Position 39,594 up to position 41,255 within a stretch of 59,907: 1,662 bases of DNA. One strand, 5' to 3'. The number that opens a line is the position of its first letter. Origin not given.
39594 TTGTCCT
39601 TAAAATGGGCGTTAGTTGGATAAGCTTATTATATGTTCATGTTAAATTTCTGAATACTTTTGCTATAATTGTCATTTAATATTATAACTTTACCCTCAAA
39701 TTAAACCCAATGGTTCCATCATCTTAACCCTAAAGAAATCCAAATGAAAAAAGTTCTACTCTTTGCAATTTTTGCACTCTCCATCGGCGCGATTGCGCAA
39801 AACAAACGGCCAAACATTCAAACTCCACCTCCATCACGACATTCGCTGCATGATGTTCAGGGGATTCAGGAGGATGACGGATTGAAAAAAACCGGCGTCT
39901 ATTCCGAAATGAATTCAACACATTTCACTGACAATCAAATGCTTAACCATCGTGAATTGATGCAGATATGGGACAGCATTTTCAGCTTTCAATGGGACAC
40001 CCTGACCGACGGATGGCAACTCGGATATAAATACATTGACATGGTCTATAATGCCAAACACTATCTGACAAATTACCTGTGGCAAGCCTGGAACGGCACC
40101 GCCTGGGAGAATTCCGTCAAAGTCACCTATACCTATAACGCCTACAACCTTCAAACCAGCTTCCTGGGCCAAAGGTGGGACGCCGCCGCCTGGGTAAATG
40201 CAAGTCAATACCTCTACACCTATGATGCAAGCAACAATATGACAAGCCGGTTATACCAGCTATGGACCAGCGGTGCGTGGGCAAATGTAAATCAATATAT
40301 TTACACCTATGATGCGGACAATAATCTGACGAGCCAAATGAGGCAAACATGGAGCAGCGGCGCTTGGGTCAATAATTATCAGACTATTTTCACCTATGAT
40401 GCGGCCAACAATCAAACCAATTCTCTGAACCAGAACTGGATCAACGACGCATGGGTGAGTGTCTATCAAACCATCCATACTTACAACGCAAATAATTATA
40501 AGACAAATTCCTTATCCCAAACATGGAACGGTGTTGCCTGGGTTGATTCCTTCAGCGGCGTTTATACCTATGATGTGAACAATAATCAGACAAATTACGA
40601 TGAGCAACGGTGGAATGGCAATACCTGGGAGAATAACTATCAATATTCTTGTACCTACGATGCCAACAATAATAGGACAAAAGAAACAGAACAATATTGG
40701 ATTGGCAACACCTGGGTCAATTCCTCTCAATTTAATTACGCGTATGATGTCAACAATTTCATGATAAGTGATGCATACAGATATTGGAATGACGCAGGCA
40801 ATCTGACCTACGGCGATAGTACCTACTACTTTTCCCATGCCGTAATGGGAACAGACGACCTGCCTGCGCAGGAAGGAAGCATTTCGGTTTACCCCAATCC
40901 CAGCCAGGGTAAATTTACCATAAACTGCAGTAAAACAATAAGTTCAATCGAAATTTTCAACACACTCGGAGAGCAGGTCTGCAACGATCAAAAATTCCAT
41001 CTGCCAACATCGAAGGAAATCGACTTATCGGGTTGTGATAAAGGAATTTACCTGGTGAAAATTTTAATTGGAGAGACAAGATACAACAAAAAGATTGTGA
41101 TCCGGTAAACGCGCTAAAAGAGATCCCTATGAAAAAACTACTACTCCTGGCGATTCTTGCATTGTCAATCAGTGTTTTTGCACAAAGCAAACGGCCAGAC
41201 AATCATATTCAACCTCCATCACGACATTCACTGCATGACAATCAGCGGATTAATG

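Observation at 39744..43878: Three head-to-tail, indel-free 454-aa T9SS-cargo paralogues built from a 29-residue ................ repeat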

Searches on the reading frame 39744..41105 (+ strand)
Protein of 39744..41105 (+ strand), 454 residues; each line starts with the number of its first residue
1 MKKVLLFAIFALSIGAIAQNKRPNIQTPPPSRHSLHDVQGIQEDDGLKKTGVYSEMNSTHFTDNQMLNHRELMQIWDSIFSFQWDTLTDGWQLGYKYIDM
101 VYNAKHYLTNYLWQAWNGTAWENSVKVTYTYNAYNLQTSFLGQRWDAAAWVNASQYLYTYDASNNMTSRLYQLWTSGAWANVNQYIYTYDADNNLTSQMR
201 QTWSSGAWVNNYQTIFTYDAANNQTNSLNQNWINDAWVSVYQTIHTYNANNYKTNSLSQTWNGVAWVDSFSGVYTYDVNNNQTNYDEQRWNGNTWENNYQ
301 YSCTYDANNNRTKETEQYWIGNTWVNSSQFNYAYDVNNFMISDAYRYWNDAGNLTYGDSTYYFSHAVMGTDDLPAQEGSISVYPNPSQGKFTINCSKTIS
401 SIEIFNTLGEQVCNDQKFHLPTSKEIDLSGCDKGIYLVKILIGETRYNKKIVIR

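Call 4: search_protein_families(library=pfam, proteins=[window:39744-41105:+], max_evalue=1)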
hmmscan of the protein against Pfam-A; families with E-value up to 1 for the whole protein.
window:39744-41105:+ (454 aa): 3 families
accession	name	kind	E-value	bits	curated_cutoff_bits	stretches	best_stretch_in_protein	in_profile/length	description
PF18962.6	Por_Secre_tail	-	6.1e-15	55.7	27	1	382-453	1-75/75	Secretion system C-terminal sorting domain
PF12930.12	DUF3836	-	0.0022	18.3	25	1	180-227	57-106/127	Family of unknown function (DUF3836)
PF05593.20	RHS_repeat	-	0.33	11.9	22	0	155-169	17-31/38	RHS Repeat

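Call 5: search_protein_families(library=ncbifam, proteins=[window:39744-41105:+], max_evalue=1)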
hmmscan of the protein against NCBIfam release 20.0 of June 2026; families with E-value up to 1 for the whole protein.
window:39744-41105:+ (454 aa): 2 families
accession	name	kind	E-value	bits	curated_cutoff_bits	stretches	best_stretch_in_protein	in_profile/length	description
TIGR04183.1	Por_Secre_tail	domain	8.4e-14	51.3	23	1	382-454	1-72/72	T9SS type A sorting domain-containing protein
NF033708.1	T9SS_Cterm_ChiA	domain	0.021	14.7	40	1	399-451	1-52/55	T9SS sorting signal type C domain-containing protein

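Call 7: search_solved_structures(query=window:39744-41105:+, max_evalue=10, show_alignments=3)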
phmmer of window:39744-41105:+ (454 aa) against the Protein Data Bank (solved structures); distinct sequences matched with E-value up to 10: 7.
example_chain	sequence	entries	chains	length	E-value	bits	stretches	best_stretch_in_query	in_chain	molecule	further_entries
8glk_D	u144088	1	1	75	0.0007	21.9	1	380-453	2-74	Endonuclease I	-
4n4p_A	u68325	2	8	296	0.00097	21.4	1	69-138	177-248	Acylneuraminate lyase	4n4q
4r8o_A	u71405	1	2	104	0.03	16.5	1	263-318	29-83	Uncharacterized protein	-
8glj_D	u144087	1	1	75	0.38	12.9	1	381-451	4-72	Por secretion system C-terminal sorting domain-containing protein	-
3sd2_A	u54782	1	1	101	0.57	12.3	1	396-444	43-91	Putative member of DUF3244 protein family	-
7uor_A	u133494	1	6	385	0.68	12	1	33-109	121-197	Cytochrome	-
8x8t_B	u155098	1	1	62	1.5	10.9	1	19-45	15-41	Tumor necrosis factor receptor superfamily member 16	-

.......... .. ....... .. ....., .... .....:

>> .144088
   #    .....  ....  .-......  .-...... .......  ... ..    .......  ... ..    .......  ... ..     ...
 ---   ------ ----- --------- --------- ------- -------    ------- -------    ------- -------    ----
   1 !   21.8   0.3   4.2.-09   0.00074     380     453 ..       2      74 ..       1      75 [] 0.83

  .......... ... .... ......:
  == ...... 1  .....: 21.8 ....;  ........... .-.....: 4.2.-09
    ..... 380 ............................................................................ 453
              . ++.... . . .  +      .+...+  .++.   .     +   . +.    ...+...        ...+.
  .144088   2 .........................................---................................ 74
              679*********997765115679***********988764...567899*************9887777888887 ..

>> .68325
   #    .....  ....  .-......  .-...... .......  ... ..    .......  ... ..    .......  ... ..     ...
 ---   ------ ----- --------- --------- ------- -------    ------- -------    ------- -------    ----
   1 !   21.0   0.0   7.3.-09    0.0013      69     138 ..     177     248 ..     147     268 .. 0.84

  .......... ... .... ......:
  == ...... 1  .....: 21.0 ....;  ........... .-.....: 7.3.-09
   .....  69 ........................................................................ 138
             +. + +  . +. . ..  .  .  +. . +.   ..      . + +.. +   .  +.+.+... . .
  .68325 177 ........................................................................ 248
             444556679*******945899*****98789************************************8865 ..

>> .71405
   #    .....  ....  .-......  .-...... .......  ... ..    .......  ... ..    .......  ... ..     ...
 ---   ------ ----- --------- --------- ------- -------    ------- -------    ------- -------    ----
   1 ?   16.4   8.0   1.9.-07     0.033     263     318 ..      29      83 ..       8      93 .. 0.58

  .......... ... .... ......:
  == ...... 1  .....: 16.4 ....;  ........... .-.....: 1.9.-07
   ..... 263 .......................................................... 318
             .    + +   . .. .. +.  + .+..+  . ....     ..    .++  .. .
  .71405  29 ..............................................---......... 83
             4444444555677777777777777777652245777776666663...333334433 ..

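Call 8: find_homologous_proteins(query=window:39744-41105:+, max_evalue=0.001)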
Query window:39744-41105:+ (454 aa): 572 proteins with E <= 0.001 among 2908 candidates; the best 120 are listed.
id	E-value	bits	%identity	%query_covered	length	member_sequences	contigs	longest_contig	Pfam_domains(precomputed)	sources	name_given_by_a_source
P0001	0.0e+0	1048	100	100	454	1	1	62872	PF18962.8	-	-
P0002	1.4e-201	689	67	97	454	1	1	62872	PF18962.8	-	-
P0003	2.4e-185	635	64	100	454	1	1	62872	PF18962.8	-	-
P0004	2.5e-139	483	50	100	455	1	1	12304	PF18962.8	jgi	jgi:hypothetical protein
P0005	5.8e-131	456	46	100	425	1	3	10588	PF05593.20,PF18962.8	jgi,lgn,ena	-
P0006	4.5e-127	443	40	100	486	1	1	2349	PF18962.8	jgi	jgi:hypothetical protein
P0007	3.1e-126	440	52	97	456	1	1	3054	PF12930.13,PF05593.20,PF18962.8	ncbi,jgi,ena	ncbi:MAG: T9SS type A sorting domain-containing protein [Bacteroidales bacterium]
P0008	1.0e-120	422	48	100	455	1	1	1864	PF18962.8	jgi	jgi:hypothetical protein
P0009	2.0e-120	421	48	100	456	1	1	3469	PF05593.20,PF18962.8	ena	-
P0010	1.4e-118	415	38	100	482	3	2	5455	PF05593.20,PF18962.8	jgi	jgi:hypothetical protein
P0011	4.6e-117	410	39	99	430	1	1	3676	PF18962.8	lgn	-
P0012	1.1e-116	409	47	100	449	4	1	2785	PF18962.8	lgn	-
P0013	1.5e-116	408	47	100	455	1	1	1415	PF18962.8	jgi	jgi:hypothetical protein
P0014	4.8e-115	403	41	100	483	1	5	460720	PF18962.8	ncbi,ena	-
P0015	8.8e-115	402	47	100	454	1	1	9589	PF05593.20,PF18962.8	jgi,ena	-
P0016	5.4e-112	393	38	100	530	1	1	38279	PF05593.20,PF18962.8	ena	-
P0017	4.6e-110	387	38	100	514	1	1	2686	PF05593.20,PF18962.8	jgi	jgi:hypothetical protein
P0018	6.9e-110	386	35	100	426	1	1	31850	PF18962.8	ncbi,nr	ncbi:MAG: T9SS type A sorting domain-containing protein [Bacteroidales bacterium]|nr:T9SS type A sor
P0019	8.8e-109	383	35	100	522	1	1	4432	PF18962.8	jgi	jgi:hypothetical protein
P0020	4.5e-108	380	42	100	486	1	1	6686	PF18962.8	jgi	jgi:hypothetical protein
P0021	1.9e-107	378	38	100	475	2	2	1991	PF18962.8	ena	-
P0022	1.7e-106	375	46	100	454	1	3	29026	PF18962.8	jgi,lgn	-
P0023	2.2e-106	375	42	100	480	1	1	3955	PF18962.8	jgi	jgi:hypothetical protein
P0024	1.5e-105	372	43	100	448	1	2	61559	PF18962.8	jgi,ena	jgi:hypothetical protein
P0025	2.3e-105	371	44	100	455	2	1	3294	PF18962.8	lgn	-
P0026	2.5e-105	371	44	100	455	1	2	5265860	PF18962.8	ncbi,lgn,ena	-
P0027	8.0e-105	370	45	100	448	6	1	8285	PF05593.20,PF18962.8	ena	-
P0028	1.2e-104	369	40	100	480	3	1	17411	PF18962.8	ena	-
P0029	1.3e-103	366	46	100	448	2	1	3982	PF05593.20,PF18962.8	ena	-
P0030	1.0e-102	363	45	100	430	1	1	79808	PF18962.8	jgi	jgi:hypothetical protein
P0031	1.8e-102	362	36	100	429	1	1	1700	PF18962.8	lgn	-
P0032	5.2e-102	360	43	97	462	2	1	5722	PF12930.13,PF05593.20,PF18962.8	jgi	-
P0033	3.5e-101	358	33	100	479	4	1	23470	PF18962.8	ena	-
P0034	3.8e-101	358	34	100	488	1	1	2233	PF18962.8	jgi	jgi:uncharacterized protein YukE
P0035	4.3e-101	357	36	97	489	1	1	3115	PF12930.13,PF05593.20,PF18962.8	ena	-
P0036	5.2e-101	357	39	100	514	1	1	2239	PF05593.20,PF18962.8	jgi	jgi:hypothetical protein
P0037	5.3e-101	357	44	97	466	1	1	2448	PF05593.20,PF18962.8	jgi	jgi:Secretion system C-terminal sorting domain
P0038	9.6e-101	356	34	100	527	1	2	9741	PF18962.8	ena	-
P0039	2.8e-100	355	44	100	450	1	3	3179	PF18962.8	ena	-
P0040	4.0e-100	354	42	97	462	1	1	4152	PF05593.20,PF18962.8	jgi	jgi:hypothetical protein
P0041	5.7e-100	354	40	100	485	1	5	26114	PF05593.20,PF18962.8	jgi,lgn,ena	-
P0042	6.5e-100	353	44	98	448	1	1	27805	PF18962.8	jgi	jgi:hypothetical protein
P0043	6.8e-100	353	33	100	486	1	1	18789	PF18962.8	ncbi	ncbi:MAG: T9SS type A sorting domain-containing protein [Saprospiraceae bacterium]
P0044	1.5e-99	352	43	100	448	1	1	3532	PF05593.20,PF18962.8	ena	-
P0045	1.6e-99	352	44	100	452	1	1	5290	PF18962.8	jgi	jgi:hypothetical protein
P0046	1.7e-98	349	41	100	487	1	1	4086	PF05593.20,PF18962.8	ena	-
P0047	1.8e-98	349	34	100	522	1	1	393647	PF18962.8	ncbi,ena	-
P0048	3.9e-98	348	37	100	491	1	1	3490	PF05593.20,PF18962.8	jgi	-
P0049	4.2e-98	347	34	100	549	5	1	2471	PF18962.8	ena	-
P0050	9.0e-98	346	36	100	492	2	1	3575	PF18962.8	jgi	jgi:hypothetical protein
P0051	1.2e-96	343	36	100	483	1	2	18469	PF05593.20,PF18962.8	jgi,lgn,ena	-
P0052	7.5e-96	340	41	98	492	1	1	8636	PF05593.20,PF18962.8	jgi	jgi:hypothetical protein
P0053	7.7e-96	340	40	100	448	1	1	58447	PF05593.20,PF18962.8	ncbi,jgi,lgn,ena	jgi:hypothetical protein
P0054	1.4e-95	339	44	100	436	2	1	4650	PF05593.20,PF18962.8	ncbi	ncbi:MAG: T9SS type A sorting domain-containing protein [Bacteroidales bacterium]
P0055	2.0e-95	339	36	100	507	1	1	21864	PF18962.8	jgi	-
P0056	2.3e-95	338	39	100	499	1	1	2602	PF05593.20,PF18962.8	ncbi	-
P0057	3.1e-95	338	42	98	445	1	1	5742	PF05593.20,PF18962.8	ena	-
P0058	9.0e-95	336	34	97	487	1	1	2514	PF18962.8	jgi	jgi:hypothetical protein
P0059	1.6e-94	336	38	100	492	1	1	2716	PF12930.13,PF05593.20,PF18962.8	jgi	jgi:hypothetical protein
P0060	9.9e-94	333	32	100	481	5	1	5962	PF18962.8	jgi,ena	jgi:hypothetical protein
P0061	7.6e-93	330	38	100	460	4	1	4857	PF05593.20,PF18962.8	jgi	-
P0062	6.1e-92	327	34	100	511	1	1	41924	PF18962.8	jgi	jgi:hypothetical protein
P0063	8.4e-92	327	40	100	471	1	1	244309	PF18962.8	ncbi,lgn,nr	ncbi:MAG: T9SS type A sorting domain-containing protein [Bacteroidales bacterium]|nr:T9SS type A sor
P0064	1.3e-91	326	42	98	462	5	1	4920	PF05593.20,PF18962.8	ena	-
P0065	3.7e-91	325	43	100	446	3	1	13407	PF18962.8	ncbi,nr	ncbi:MAG: T9SS type A sorting domain-containing protein [Bacteroidetes bacterium]|nr:T9SS type A sor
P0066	5.5e-91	324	41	100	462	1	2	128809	PF18962.8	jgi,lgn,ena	-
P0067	5.7e-91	324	41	100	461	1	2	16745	PF18962.8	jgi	-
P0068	8.3e-91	323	37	96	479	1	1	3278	PF05593.20,PF18962.8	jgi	-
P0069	1.6e-90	322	39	100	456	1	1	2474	PF18962.8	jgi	jgi:hypothetical protein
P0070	1.2e-89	320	39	99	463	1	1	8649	PF05593.20,PF18962.8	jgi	jgi:hypothetical protein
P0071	3.2e-89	318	38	100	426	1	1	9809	PF18962.8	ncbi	-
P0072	7.0e-89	317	39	100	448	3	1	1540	PF05593.20,PF18962.8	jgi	jgi:hypothetical protein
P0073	8.2e-89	317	37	100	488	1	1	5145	PF05593.20,PF18962.8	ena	-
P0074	2.2e-88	315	41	96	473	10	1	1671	PF18962.8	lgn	-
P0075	4.6e-88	314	36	100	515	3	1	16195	PF18962.8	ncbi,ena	-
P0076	5.6e-88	314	39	98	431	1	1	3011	PF12930.13,PF05593.20,PF18962.8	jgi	-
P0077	1.6e-87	313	39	98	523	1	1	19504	PF18962.8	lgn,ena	-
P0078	1.9e-87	312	33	100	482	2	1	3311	PF18962.8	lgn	-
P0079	2.5e-87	312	41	100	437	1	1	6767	PF18962.8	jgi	jgi:hypothetical protein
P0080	3.0e-86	308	35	100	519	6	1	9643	PF18962.8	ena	-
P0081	4.4e-86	308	39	100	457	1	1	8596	PF18962.8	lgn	-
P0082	6.5e-86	307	40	100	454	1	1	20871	PF05593.20,PF18962.8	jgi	-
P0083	9.5e-86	307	41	98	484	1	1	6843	PF12930.13,PF05593.20,PF18962.8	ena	-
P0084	1.3e-85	306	33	100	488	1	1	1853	PF18962.8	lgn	-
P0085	2.9e-85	305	39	100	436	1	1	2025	PF18962.8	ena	-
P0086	3.2e-85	305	33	100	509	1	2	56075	PF18962.8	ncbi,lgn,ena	ncbi:MAG: T9SS type A sorting domain-containing protein [Paludibacter sp.]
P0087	3.5e-85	305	36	100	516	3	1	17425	PF05593.20,PF18962.8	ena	-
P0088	6.2e-85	304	37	100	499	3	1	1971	PF18962.8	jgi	jgi:hypothetical protein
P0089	1.0e-84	303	36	100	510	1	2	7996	PF18962.8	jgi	jgi:hypothetical protein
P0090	2.4e-84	302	40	100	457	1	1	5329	PF18962.8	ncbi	-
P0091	3.2e-84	302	39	100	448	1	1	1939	PF12930.13,PF05593.20,PF18962.8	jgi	jgi:hypothetical protein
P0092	3.6e-84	302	36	100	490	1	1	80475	PF05593.20,PF18962.8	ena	-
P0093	4.7e-84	301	45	58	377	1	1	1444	PF05593.20,PF18962.8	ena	-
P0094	7.5e-84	300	33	100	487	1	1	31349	PF18962.8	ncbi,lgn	-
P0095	7.3e-83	297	32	100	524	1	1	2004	PF05593.20,PF18962.8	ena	-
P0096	7.5e-83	297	33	100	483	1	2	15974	PF05593.20,PF18962.8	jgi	jgi:hypothetical protein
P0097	7.6e-83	297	40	98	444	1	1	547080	PF05593.20,PF18962.8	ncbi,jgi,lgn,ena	jgi:hypothetical protein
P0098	8.9e-83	297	39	100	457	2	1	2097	PF05593.20,PF18962.8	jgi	jgi:hypothetical protein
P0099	5.8e-82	294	38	100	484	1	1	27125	PF05593.20,PF18962.8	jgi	jgi:hypothetical protein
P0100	8.0e-82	294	41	97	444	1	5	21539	PF05593.20,PF18962.8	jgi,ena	-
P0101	1.5e-81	293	33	100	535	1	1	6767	PF18962.8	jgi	jgi:hypothetical protein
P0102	6.6e-81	291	41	99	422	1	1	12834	PF05593.20,PF18962.8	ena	-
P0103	1.2e-80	290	41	100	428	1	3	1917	PF05593.20,PF18962.8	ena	-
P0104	2.2e-80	289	38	85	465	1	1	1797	PF18962.8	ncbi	-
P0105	6.7e-80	287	42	84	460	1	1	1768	PF18962.8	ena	-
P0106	7.1e-80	287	39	100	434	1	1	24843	PF18962.8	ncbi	ncbi:MAG: T9SS type A sorting domain-containing protein [Bacteroidota bacterium]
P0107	2.9e-79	285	35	100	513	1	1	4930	PF18962.8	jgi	jgi:hypothetical protein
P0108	1.7e-78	283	37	100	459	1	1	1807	PF05593.20,PF18962.8,PF13860.13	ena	-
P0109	1.8e-78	283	35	76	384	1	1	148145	PF18962.8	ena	-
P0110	3.0e-78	282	38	97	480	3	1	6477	PF18962.8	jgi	-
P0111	5.6e-78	281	32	100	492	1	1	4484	PF05593.20,PF18962.8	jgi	jgi:hypothetical protein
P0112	1.2e-77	280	46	59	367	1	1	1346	PF12930.13,PF18962.8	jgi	-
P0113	1.4e-77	280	46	59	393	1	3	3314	PF18962.8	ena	-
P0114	1.7e-77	279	38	80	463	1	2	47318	PF18962.8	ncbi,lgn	-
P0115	5.5e-77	278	36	100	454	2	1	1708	PF18962.8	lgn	-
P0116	1.0e-76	277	40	98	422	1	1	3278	PF05593.20,PF18962.8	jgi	-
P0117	1.3e-76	277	40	100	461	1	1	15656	PF18962.8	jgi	jgi:hypothetical protein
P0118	1.4e-76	277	40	95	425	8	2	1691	PF12930.13,PF05593.20,PF18962.8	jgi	-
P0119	1.4e-76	276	39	100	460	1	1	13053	PF18962.8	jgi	jgi:hypothetical protein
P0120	1.5e-76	276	27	100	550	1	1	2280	PF05593.20,PF18962.8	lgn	-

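Call 15: find_related_loci(query=window:39744-41105:+, collection=genome_contigs, flank=10000)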
Query window:39744-41105:+ (454 aa) in genome_contigs; peptide patterns used: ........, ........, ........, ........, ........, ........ (x = any residue, [..] = any of these).
9 stretches matched a pattern, but none encodes a relative of the query by tblastn (E <= 1e-3).

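Call 20: find_related_loci(query=A3, collection=genome_contigs, flank=10000)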
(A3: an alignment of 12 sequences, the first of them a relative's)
Query A3 (454 aa) in genome_contigs; peptide patterns used: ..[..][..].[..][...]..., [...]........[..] (x = any residue, [..] = any of these).
599 stretches matched a pattern (row limit reached: there are more); 179 encode a relative of the query (tblastn E <= 1e-3); the best 80 are kept; 80 distinct loci.
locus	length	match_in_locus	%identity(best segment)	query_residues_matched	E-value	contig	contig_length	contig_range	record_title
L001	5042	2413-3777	46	1-454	7e-121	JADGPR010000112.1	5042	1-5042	MAG: Bacteroidales bacterium isolate Chersky.15_51 contig-100_14931, whole genome shotgun sequence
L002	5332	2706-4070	46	1-454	1e-120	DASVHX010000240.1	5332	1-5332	MAG TPA_asm: Bacteroidales bacterium isolate SMAG_U2978 k141_175437, whole genome shotgun sequence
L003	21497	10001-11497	45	1-454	3e-119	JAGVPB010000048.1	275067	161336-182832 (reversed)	MAG: Bacteroidales bacterium isolate DeMMO3_5 c_000000078361, whole genome shotgun sequence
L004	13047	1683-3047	47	1-452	5e-115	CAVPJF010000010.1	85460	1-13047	MAG: uncultured Bacteroidales bacterium isolate MFD00032.bin.2.160 genome assembly, contig: contig_130143, whole genome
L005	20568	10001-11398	44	7-452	2e-112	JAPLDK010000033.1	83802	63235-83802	MAG: Bacteroidetes bacterium isolate LacPavin_0419_WC90_MAG_45_18 LacPavin_0419_WC90_scaffold_1132888, whole genome shot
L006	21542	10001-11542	41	1-454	5e-108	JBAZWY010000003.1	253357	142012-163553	MAG: Lentimicrobiaceae bacterium isolate SO_2017_GW1_43 NODE_370_length_253357_cov_4.801433_OW334_2017, whole genome sho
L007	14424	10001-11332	44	1-454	6e-105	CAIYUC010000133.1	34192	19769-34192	MAG: uncultured Bacteroidales bacterium isolate A14_bin-1928 genome assembly, contig: bin-1928:133/244, whole genome sho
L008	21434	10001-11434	40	1-454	2e-104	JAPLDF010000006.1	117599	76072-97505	MAG: Bacteroidetes bacterium isolate LacPavin_0419_WC70L_MAG_48_58 LacPavin_0419_WC70L_scaffold_762818, whole genome sho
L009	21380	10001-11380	41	1-452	7e-101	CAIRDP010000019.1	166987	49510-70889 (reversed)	MAG: uncultured Bacteroidales bacterium isolate AM5_bin-0527 genome assembly, contig: bin-0527:19/67, whole genome shotg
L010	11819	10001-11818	42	1-453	2e-99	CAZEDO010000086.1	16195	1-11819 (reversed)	MAG TPA_asm: uncultured Lentimicrobiaceae bacterium isolate SRP284006_co1_131 genome assembly, contig: NODE_6151_length_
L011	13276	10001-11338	42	1-454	3e-98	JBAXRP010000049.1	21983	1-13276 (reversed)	MAG: Bacteroidota bacterium isolate ELA586 MAG586_49, whole genome shotgun sequence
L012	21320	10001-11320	39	1-454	7e-98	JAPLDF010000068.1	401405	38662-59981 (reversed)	MAG: Bacteroidetes bacterium isolate LacPavin_0419_WC70L_MAG_48_58 LacPavin_0419_WC70L_scaffold_203175, whole genome sho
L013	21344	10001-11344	40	1-454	1e-95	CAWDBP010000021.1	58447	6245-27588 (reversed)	MAG: uncultured Bacteroidales bacterium isolate MFD01689.bin.1.120 genome assembly, contig: contig_69233, whole genome s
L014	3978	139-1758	36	1-453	1e-94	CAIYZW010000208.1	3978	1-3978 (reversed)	MAG: uncultured Bacteroidetes bacterium isolate Ja1_bin-3933 genome assembly, contig: bin-3933:0208/1089, whole genome s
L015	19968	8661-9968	41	51-453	1e-96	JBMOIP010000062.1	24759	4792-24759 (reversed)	MAG: Bacteroidales bacterium isolate Deming_bin.452 contig4764, whole genome shotgun sequence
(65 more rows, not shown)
